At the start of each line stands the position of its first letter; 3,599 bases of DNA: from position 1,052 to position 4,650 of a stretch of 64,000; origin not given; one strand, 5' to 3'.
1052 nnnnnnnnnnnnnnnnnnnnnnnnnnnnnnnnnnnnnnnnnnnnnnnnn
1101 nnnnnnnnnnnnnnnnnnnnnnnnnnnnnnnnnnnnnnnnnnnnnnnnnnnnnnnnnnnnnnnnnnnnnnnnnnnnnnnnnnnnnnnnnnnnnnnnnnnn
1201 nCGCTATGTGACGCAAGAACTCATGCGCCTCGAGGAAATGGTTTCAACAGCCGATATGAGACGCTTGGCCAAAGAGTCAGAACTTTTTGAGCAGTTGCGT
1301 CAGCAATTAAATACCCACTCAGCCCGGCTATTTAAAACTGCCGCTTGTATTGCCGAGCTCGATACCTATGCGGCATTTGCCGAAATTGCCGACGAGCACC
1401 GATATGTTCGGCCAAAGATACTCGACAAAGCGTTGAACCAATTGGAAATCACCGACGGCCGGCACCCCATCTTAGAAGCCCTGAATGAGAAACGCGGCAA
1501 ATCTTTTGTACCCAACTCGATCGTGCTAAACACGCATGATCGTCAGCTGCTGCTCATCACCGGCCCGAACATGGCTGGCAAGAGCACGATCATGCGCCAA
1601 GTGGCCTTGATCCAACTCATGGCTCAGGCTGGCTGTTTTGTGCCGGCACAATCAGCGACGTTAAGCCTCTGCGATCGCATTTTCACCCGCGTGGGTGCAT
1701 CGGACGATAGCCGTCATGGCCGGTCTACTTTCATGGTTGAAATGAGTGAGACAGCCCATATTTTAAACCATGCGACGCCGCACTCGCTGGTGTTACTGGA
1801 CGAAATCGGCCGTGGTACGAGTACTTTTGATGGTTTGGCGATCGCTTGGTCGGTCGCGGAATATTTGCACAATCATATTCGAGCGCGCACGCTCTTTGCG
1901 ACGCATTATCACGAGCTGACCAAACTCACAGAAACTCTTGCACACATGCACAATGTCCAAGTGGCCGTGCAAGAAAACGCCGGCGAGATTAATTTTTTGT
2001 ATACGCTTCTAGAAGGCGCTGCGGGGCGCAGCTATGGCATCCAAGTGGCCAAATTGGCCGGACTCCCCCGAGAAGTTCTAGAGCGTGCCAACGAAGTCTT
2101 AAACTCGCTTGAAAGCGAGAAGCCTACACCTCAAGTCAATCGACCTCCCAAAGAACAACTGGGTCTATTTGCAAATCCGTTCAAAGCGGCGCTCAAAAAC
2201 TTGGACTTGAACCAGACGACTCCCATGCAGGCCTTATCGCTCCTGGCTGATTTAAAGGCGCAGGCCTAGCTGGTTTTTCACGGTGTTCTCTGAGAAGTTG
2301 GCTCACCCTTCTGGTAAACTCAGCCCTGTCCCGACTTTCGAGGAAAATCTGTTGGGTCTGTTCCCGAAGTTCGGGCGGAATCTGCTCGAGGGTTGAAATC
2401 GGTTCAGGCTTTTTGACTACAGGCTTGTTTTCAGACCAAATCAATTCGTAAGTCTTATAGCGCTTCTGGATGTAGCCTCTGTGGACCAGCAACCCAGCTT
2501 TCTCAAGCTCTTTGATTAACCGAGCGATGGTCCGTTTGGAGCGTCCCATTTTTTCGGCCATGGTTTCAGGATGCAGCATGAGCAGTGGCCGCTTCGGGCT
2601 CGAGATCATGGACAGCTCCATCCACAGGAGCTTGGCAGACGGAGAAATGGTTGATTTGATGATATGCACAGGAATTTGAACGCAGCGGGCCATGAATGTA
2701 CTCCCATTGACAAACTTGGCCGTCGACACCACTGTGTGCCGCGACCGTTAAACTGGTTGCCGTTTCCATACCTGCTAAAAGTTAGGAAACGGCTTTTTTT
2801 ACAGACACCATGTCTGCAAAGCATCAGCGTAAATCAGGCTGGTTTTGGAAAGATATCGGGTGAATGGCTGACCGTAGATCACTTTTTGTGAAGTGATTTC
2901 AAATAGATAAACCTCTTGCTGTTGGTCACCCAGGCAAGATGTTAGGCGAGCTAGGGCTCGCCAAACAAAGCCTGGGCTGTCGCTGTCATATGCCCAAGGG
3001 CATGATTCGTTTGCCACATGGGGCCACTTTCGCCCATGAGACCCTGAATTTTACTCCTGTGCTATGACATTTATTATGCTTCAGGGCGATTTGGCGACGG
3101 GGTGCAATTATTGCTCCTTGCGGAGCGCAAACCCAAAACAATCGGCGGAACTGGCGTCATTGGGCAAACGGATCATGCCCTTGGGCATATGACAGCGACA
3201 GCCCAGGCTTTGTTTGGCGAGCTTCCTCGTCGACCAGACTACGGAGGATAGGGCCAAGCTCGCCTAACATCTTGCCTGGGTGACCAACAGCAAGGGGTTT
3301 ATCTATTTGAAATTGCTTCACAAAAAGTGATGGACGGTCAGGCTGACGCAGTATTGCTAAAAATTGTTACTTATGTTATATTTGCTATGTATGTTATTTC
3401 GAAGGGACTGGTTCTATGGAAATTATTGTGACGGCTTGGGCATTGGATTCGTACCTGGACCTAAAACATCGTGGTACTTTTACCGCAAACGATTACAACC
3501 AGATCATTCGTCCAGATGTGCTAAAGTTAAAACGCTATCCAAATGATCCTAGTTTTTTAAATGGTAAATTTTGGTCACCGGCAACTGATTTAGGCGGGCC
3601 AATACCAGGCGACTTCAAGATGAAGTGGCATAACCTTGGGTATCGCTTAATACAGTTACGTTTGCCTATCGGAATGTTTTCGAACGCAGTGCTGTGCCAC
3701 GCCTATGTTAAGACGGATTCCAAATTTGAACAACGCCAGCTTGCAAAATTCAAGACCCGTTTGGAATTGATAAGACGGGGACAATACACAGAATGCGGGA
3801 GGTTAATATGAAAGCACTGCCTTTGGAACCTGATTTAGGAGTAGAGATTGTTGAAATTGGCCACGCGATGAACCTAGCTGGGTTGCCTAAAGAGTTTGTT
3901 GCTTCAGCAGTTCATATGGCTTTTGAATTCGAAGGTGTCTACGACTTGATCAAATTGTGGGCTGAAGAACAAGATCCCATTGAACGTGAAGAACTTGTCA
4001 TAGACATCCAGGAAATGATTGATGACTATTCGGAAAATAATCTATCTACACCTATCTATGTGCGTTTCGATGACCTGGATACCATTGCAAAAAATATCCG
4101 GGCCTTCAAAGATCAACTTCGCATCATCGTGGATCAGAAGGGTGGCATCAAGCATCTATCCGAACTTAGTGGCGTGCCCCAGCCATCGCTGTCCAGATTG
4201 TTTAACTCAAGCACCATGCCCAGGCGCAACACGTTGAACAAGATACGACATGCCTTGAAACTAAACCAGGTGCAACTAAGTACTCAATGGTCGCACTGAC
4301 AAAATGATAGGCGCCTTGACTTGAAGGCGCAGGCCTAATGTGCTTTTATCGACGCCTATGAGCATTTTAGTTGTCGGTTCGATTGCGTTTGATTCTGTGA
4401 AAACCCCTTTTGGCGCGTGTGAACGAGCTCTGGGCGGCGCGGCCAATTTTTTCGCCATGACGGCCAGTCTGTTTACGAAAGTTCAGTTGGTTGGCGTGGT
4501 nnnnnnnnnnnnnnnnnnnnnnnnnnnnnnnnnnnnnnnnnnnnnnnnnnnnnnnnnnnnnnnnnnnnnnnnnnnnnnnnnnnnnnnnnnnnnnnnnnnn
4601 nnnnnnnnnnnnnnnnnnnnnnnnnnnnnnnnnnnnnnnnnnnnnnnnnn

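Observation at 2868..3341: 474-bp element with ~150-bp inverted-repeat arms and nested hairpins in a non-coding gap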

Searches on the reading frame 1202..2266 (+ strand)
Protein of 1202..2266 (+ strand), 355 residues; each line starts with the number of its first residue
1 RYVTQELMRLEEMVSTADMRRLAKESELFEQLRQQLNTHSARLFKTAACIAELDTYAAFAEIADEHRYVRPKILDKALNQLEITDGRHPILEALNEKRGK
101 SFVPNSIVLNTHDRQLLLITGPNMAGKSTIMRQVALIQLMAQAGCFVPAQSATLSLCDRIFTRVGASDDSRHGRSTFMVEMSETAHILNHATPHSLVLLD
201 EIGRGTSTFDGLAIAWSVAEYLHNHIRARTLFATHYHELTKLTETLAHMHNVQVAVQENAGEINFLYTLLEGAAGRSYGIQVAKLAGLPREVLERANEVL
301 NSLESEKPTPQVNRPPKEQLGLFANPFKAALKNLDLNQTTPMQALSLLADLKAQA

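Call 26: find_related_loci(query=window:1202-2266:+, collection=genome_contigs, flank=10000)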
Query window:1202-2266:+ (355 aa) in genome_contigs; peptide patterns used: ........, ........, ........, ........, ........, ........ (x = any residue, [..] = any of these).
600 stretches matched a pattern (row limit reached: there are more); 595 encode a relative of the query (tblastn E <= 1e-3); the best 80 are kept; 80 distinct loci.
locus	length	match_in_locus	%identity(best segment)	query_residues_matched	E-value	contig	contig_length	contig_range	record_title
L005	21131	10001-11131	52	1-352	7e-118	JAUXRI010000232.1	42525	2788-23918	MAG: Myxococcales bacterium isolate C12_maxbin.062_sub C12_k141_146015, whole genome shotgun sequence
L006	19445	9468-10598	51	1-352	5e-116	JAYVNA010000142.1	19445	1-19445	MAG: Archangium sp. isolate GL65_DN_concoct_113 GL65_DN_concoct_113_141, whole genome shotgun sequence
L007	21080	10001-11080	54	1-352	8e-116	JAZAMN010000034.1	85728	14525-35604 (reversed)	MAG: Myxococcota bacterium isolate XB_MAG94 DB_MAG94_0034, whole genome shotgun sequence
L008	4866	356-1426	52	1-354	2e-112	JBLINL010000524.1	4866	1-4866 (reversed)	MAG: Myxococcota bacterium isolate 3300053785_223 Ga0535658_0058342, whole genome shotgun sequence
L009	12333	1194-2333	49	1-354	3e-111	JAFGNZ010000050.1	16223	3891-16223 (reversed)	MAG: Myxococcaceae bacterium isolate Zod_Metabat.575 k87_1057741, whole genome shotgun sequence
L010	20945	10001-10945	56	1-317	4e-111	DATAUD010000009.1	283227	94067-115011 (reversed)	MAG TPA_asm: Verrucomicrobiia bacterium isolate SMAG_U5563 k141_1867755, whole genome shotgun sequence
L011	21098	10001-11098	50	1-355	2e-108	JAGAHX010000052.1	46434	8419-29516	MAG: Bacillota bacterium isolate RGIG8458 Water_deer_Abomasum.Co__c450623, whole genome shotgun sequence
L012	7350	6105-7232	50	1-353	4e-108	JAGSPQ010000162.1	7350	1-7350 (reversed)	MAG: Myxococcaceae bacterium isolate CTSoil_096 scaffold_11923, whole genome shotgun sequence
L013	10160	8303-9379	51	1-348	7e-108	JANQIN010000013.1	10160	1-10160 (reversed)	MAG: Thermodesulfobacteriota bacterium isolate PL24a_bin.57 k99_301822, whole genome shotgun sequence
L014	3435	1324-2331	55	1-325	4e-110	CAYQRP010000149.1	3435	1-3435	MAG TPA_asm: uncultured Luteolibacter sp. isolate SRP278252_co3_305 genome assembly, contig: NODE_64918_length_3435_cov_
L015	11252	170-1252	50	1-352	4e-107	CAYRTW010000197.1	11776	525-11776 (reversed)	MAG TPA_asm: uncultured Rickettsiales bacterium isolate SRP173033_co1_25 genome assembly, contig: NODE_12135_length_1177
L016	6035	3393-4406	55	1-325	4e-107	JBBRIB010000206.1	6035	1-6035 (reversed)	MAG: Verrucomicrobiales bacterium isolate Co_metawrap_2753 Cmw_2753_k141_81172_length_6035_cov_7.0000, whole genome shot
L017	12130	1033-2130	51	1-355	2e-106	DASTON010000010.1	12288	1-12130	MAG TPA_asm: Planctomycetota bacterium isolate SMAG_U2171 k141_746103, whole genome shotgun sequence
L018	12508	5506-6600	50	1-355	6e-106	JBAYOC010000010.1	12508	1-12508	MAG: Anaerovoracaceae bacterium isolate SO_2016_LW2_103 scaffold10384_LW138R_2016, whole genome shotgun sequence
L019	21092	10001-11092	49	1-352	7e-106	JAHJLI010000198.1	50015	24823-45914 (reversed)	MAG: Proteobacteria bacterium isolate Old_saline.mb.128 Old_saline.mb.128_k141_721429, whole genome shotgun sequence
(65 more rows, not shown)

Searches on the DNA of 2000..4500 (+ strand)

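Call 7: search_rna_families(source=window, start=2000, end=4500, threshold=evalue, max_evalue=1)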
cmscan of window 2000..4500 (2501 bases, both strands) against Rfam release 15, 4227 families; matches with E-value up to 1: 1.
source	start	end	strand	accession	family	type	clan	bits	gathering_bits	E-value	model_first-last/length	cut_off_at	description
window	2929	3030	+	RF04091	mir-72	Gene; miRNA;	CL00133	19.3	60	0.52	1-70/70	no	mir-72 microRNA precursor family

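Call 50: search_dna_similar(query=window:2740-3415:+, collection=plasmids, mode=distant, max_evalue=0.001)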
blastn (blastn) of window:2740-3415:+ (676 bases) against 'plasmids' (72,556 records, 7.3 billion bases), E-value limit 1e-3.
No match.

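Call 51: search_dna_similar(query=window:2740-3415:+, collection=phages, mode=distant, max_evalue=0.001)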
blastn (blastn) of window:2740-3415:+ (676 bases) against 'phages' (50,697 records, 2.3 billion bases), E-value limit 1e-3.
No match.

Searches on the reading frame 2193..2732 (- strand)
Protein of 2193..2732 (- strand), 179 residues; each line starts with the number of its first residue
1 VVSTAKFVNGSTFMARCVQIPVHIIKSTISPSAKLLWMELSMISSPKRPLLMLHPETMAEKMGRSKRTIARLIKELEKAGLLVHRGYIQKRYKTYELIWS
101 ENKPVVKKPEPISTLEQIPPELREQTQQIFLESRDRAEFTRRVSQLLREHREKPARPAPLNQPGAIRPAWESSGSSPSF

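Call 10: search_protein_families(library=pfam, proteins=[window:2193-2732:-], max_evalue=0.1)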
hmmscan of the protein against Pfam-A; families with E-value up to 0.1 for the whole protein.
window:2193-2732:- (179 aa): 14 families
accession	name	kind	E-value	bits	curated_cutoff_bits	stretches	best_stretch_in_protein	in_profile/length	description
PF13730.12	HTH_36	-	8.3e-09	35.6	25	1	56-82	29-55/55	Helix-turn-helix domain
PF01047.28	MarR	-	0.00034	20.9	24.6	1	57-82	22-47/59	MarR family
PF25213.1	HVO_A0261_N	-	0.00043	20.6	35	1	54-92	26-61/86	HVO_A0261 N-terminal domain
PF08279.18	HTH_11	-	0.00052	20.3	25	1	56-83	19-46/55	HTH domain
PF13545.12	HTH_Crp_2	-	0.0016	18.8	27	1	51-88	21-59/70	Crp-like helix-turn-helix domain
PF13551.12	HTH_29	-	0.0019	18.7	28.1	1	57-84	17-46/64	Winged helix-turn helix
PF12802.13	MarR_2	-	0.009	16.6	27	1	54-84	22-52/61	MarR family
PF13412.12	HTH_24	-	0.011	15.8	21.9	1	59-82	24-47/48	Winged helix-turn-helix DNA-binding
PF13518.12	HTH_28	-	0.027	15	25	1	59-85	19-47/52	Helix-turn-helix domain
PF09079.17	Cdc6_C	-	0.03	14.7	25.1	1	64-102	50-91/96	CDC6, C terminal winged helix domain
PF12840.13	HTH_20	-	0.033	14.6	27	1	57-84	23-50/51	Helix-turn-helix domain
PF13463.12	HTH_27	-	0.036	14.8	22.2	1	61-97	27-64/68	Winged helix DNA-binding domain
PF13384.12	HTH_23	-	0.056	13.7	24.6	0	59-81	24-46/50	Homeodomain-like domain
PF01325.25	Fe_dep_repress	-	0.062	13.9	26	0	56-87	26-57/60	Iron dependent repressor, N-terminal DNA binding domain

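Call 13: find_encoding_contigs(protein=window:2193-2732:-, flank=10000, max_places=10)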
Protein window:2193-2732:- (179 aa): no gene with exactly this product is on record in the collection.

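Call 22: search_protein_families(library=phrogs, proteins=[window:2193-2732:-], max_evalue=0.1)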
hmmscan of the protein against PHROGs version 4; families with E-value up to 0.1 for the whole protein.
window:2193-2732:- (179 aa): 18 families
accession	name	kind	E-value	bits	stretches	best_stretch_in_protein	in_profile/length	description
phrog_270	-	DNA, RNA and nucleotide metabolism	1.6e-08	35.3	1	19-111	34-129/383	replication initiation protein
phrog_186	-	DNA, RNA and nucleotide metabolism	5.4e-07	30.6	1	19-84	24-94/308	DnaD-like helicase loader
phrog_1835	-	DNA, RNA and nucleotide metabolism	2.6e-06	28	1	53-82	68-97/301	HTH DNA binding protein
phrog_428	-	DNA, RNA and nucleotide metabolism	0.0003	21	1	56-111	131-189/455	replication initiation protein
phrog_345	-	DNA, RNA and nucleotide metabolism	0.00074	20.3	1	46-126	61-137/297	replication initiation O-like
phrog_678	-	DNA, RNA and nucleotide metabolism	0.00074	20.2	1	57-107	90-138/346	replication initiation O-like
phrog_19658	-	DNA, RNA and nucleotide metabolism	0.00096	19.7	1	28-97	16-85/283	replication initiation protein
phrog_142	-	moron, auxiliary metabolic gene and host takeover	0.0015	19.6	1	56-145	30-105/116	Ren-like exclusion protein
phrog_8102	-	DNA, RNA and nucleotide metabolism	0.0024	18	1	56-99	62-108/337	replication initiation protein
phrog_391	-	DNA, RNA and nucleotide metabolism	0.0029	18.3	1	56-97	41-88/298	replication initiation O-like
phrog_11961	-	unknown function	0.0052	17.4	1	52-81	54-83/150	-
phrog_22671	-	DNA, RNA and nucleotide metabolism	0.0064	16.4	1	45-93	74-123/399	replication protein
phrog_1032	-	DNA, RNA and nucleotide metabolism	0.013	16.5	1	56-104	41-86/281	replication initiation protein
phrog_1098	-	DNA, RNA and nucleotide metabolism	0.016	14.9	1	56-83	43-70/546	HTH DNA binding protein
phrog_2880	-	DNA, RNA and nucleotide metabolism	0.03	14.4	1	56-117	57-117/459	replication initiation protein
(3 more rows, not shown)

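Call 23: search_protein_families(library=padloc, proteins=[window:2193-2732:-], max_evalue=0.1)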
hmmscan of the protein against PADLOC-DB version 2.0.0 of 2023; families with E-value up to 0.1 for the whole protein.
window:2193-2732:- (179 aa): 10 families
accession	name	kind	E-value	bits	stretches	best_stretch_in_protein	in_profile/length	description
PDLC01434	CasR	-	5.1e-05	21.2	1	56-98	145-186/191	"CAS-I,CAS-II,CAS-III,CAS-IV,CAS-V,CAS-VI; associated_signaling"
PDLC01857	CARF3--CARF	-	0.00012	19.8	1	56-99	147-190/201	-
PDLC01438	Csa3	-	0.00039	18.5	1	56-130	164-225/305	"CAS-I,CAS-II,CAS-III,CAS-IV,CAS-V,CAS-VI; associated_signaling"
PDLC01268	CasR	-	0.00042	18.3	1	56-86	141-169/179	"CAS-I,CAS-II,CAS-III,CAS-IV,CAS-V,CAS-VI; associated_signaling"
PDLC01850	CARF3--CARF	-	0.0015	16.4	1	54-87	161-194/209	-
PDLC01044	Csa3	-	0.0018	16.2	1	57-88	154-185/194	Type I-A associated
PDLC01879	CARF3--CARF_TM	-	0.0036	15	1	57-96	175-208/222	-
PDLC03963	SoFic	-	0.007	13.8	1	53-95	308-349/361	-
PDLC01865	CARF3--CARF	-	0.012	13.2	1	57-93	166-202/215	-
PDLC01848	CARF3--CARF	-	0.023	12.4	1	56-91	153-188/197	-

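Call 41: find_encoding_contigs(protein=window:2193-2693:-, flank=10000, max_places=10)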
Protein window:2193-2693:- (166 aa): no gene with exactly this product is on record in the collection.

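Call 52: find_homologous_proteins(query=window:2193-2693:-)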
Query window:2193-2693:- (166 aa): 4 proteins with E <= 0.001 among 92 candidates.
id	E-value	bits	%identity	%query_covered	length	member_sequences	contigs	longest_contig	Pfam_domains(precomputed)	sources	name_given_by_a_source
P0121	1.1e-101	355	100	100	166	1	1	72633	PF13730.13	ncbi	-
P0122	3.8e-57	211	69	87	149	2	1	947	PF13730.13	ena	-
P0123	9.5e-32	128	55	70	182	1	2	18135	PF13730.13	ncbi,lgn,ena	-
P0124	3.0e-30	123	55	70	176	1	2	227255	PF13730.13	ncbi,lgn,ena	-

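Call 53: find_encoding_contigs(protein=P0122, flank=10000, max_places=4)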
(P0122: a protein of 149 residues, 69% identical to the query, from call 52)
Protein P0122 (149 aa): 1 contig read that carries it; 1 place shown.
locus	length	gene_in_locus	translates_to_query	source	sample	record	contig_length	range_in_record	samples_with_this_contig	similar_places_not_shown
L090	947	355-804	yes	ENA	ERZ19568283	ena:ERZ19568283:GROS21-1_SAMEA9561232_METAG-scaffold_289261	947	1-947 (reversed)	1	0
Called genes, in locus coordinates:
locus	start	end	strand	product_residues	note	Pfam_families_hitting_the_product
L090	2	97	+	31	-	?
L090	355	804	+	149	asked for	PF13730:HTH_36 (weak)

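Call 54: find_encoding_contigs(protein=P0123, flank=10000, max_places=4)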
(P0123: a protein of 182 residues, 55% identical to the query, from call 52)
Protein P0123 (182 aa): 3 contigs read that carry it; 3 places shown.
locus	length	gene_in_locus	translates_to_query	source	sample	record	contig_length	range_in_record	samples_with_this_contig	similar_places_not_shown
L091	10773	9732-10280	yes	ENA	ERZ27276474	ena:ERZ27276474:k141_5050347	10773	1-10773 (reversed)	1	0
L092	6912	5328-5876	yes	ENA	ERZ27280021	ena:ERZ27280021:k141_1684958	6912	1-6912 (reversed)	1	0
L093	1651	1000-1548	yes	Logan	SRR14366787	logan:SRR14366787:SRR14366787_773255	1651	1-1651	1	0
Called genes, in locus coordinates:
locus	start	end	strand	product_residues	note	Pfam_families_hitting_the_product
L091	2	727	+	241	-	?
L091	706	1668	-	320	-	PF00106:adh_short (faint), PF01073:3Beta_HSD, PF01370:Epimerase, PF02719:Polysacc_synt_2, PF04321:RmlD_sub_bind, PF16363:GDP_Man_Dehyd, PF07993:NAD_binding_4 (weak)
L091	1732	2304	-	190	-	PF08241:Methyltransf_11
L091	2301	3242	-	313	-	PF02219:MTHFR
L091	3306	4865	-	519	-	PF09820:AAA-ATPase_like, PF08011:PDDEXK_9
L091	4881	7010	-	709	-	PF08267:Meth_synt_1, PF01717:Meth_synt_2, PF08267:Meth_synt_1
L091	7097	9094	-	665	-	PF04932:Wzy_C, PF13428:TPR_14 (faint), PF07719:TPR_2 (faint), PF13181:TPR_8 (faint), PF14559:TPR_19 (faint)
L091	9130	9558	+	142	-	PF18856:baeRF_family12, PF10116:Host_attach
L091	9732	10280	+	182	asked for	PF13730:HTH_36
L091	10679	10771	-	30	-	?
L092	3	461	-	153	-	?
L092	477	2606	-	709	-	PF08267:Meth_synt_1, PF01717:Meth_synt_2, PF08267:Meth_synt_1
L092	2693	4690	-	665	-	PF04932:Wzy_C, PF13428:TPR_14 (faint), PF07719:TPR_2 (faint), PF13181:TPR_8 (faint), PF14559:TPR_19 (faint)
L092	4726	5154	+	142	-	PF18856:baeRF_family12, PF10116:Host_attach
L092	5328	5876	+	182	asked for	PF13730:HTH_36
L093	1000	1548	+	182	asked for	PF13730:HTH_36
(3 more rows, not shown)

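Call 55: find_encoding_contigs(protein=P0124, flank=10000, max_places=4)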
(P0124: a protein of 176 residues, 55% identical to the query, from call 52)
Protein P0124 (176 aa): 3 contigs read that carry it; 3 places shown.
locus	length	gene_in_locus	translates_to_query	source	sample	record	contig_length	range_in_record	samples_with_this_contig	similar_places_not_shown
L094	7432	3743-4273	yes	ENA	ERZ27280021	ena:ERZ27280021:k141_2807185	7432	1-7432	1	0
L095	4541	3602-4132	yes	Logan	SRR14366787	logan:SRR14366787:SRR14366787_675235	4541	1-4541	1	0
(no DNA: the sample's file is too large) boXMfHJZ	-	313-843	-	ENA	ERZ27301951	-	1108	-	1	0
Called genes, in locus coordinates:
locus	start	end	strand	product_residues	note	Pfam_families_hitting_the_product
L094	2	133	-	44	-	?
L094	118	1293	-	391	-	PF07994:NAD_binding_5, PF01658:Inos-1-P_synth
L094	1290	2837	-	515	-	PF03321:GH3, PF23571:GH3_M, PF23572:GH3_C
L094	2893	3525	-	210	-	PF00730:HhH-GPD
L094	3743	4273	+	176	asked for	PF13730:HTH_36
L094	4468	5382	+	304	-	PF05637:Glyco_transf_34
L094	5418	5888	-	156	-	PF09970:DUF2204 (faint)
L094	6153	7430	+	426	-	?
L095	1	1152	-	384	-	?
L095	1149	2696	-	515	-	PF03321:GH3, PF23571:GH3_M, PF23572:GH3_C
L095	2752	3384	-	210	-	PF00730:HhH-GPD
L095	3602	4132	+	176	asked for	PF13730:HTH_36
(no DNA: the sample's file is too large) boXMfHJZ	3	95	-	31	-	?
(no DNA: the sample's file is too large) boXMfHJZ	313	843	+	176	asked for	PF13730:HTH_36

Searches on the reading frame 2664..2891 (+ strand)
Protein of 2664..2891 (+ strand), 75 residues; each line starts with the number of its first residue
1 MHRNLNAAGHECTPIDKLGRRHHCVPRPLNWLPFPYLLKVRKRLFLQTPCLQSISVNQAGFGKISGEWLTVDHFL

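Call 10: search_protein_families(library=pfam, proteins=[window:2664-2891:+], max_evalue=0.1)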
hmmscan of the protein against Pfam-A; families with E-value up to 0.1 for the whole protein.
window:2664-2891:+ (75 aa): 0 families

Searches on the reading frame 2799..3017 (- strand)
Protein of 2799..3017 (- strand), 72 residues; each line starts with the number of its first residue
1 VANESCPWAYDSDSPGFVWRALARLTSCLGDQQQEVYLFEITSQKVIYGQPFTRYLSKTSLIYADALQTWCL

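Call 10: search_protein_families(library=pfam, proteins=[window:2799-3017:-], max_evalue=0.1)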
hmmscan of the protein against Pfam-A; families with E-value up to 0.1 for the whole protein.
window:2799-3017:- (72 aa): 0 families

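Call 70: search_protein_representatives(protein=window:2799-3017:-)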
Query: 72 residues. Proteins with E-value up to 0.001 (for the whole library): 2; up to 1e-10: 1; up to 1e-30: 0. The best 2 are listed.
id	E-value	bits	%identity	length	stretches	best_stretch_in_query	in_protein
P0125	3.0e-14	68.6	49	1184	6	10-32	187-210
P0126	3.0e-05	40.1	-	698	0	-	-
